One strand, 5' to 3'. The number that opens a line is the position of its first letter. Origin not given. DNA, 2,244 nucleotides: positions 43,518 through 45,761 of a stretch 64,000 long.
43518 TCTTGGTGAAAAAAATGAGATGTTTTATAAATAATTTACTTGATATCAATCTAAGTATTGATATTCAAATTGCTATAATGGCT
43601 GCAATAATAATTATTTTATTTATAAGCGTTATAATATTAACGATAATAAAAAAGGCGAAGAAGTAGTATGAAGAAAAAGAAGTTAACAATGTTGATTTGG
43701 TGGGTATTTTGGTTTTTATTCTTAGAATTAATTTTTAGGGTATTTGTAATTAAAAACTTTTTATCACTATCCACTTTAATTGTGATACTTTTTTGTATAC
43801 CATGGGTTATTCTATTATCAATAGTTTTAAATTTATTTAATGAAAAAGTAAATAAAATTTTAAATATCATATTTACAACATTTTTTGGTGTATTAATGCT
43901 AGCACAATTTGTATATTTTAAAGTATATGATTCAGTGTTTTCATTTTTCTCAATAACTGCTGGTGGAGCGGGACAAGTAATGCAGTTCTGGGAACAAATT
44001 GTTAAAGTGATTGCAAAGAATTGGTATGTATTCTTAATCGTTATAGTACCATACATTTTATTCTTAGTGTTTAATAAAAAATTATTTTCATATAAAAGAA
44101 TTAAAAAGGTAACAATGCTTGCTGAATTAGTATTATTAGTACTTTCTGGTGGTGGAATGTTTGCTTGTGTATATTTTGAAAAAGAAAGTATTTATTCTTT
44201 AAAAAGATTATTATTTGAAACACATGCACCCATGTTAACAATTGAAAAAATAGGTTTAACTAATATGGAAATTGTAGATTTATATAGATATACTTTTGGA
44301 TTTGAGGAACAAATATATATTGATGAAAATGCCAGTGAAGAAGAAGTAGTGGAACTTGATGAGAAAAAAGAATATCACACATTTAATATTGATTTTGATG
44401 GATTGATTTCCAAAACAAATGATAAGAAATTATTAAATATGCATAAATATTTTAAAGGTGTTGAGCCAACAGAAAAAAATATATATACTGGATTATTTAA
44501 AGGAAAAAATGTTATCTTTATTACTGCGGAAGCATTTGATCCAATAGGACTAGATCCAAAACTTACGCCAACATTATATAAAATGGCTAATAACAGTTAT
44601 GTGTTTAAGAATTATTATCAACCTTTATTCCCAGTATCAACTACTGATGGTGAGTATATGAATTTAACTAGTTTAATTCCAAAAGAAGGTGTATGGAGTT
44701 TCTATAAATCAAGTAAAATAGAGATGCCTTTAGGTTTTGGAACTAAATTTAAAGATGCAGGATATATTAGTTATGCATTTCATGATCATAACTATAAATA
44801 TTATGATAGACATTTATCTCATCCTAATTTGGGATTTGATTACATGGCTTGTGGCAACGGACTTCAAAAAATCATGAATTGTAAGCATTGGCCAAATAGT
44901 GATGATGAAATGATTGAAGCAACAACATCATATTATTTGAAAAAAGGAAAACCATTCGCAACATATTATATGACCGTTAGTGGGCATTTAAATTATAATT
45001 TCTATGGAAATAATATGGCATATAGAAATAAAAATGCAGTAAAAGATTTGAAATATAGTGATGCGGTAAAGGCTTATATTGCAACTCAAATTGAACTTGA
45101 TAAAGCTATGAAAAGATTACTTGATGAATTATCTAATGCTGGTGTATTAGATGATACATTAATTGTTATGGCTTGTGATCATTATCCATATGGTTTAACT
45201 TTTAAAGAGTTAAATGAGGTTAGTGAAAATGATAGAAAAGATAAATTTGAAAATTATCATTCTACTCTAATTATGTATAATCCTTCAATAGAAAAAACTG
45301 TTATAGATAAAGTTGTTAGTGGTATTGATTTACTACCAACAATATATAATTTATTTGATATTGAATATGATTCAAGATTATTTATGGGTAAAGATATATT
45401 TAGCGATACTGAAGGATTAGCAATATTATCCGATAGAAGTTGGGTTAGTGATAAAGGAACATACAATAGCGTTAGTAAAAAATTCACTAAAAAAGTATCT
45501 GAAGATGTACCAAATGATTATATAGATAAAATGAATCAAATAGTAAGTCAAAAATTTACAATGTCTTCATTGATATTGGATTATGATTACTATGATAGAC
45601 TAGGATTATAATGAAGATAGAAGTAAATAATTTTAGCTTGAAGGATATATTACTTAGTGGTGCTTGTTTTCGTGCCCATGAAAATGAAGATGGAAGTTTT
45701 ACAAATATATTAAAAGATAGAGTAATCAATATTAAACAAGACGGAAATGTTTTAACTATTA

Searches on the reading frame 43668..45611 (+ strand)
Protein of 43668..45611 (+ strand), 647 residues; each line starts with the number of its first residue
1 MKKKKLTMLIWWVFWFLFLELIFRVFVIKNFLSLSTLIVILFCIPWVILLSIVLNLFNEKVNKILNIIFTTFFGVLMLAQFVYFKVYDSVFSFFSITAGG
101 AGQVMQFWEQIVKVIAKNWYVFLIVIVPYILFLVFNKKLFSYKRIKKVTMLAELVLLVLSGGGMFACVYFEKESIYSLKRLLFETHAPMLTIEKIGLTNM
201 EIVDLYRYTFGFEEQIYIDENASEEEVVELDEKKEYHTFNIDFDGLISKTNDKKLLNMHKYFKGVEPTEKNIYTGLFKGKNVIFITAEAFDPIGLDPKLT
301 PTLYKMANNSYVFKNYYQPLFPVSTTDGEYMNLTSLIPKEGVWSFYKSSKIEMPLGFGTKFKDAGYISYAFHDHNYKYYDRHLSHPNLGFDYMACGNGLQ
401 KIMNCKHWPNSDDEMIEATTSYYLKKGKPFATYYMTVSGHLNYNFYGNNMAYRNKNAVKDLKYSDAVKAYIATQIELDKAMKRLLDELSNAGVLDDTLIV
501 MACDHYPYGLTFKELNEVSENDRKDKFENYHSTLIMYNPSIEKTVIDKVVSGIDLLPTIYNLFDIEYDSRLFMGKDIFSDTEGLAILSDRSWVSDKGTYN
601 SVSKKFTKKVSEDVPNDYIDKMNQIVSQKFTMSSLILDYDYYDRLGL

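Call 47: find_encoding_contigs(protein=window:43668-45611:+, flank=10000, max_places=1)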
Protein window:43668-45611:+ (647 aa): 22 contigs read that carry it; 1 place shown.
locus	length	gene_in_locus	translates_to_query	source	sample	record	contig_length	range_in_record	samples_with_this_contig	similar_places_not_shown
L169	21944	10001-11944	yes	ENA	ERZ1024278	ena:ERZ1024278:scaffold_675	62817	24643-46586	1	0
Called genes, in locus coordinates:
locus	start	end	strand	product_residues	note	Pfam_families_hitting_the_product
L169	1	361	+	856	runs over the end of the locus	PF00690:Cation_ATPase_N, PF00122:E1-E2_ATPase, PF00702:Hydrolase, PF13246:Cation_ATPase, PF00689:Cation_ATPase_C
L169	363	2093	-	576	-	PF00773:RNB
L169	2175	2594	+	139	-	-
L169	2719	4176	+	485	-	-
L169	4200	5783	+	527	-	-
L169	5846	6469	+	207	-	-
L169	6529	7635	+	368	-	-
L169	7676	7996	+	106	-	PF23446:LysM1_NFP_LYK (faint), PF23473:LysM3_LYK4_5, PF01476:LysM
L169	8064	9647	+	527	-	PF11611:DUF4352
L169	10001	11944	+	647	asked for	PF00884:Sulfatase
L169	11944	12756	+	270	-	PF07934:OGG_N, PF00730:HhH-GPD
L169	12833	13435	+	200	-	PF01569:PAP2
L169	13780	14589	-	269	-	-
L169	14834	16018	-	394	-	PF01168:Ala_racemase_N, PF00842:Ala_racemase_C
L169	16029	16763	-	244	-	PF04203:Sortase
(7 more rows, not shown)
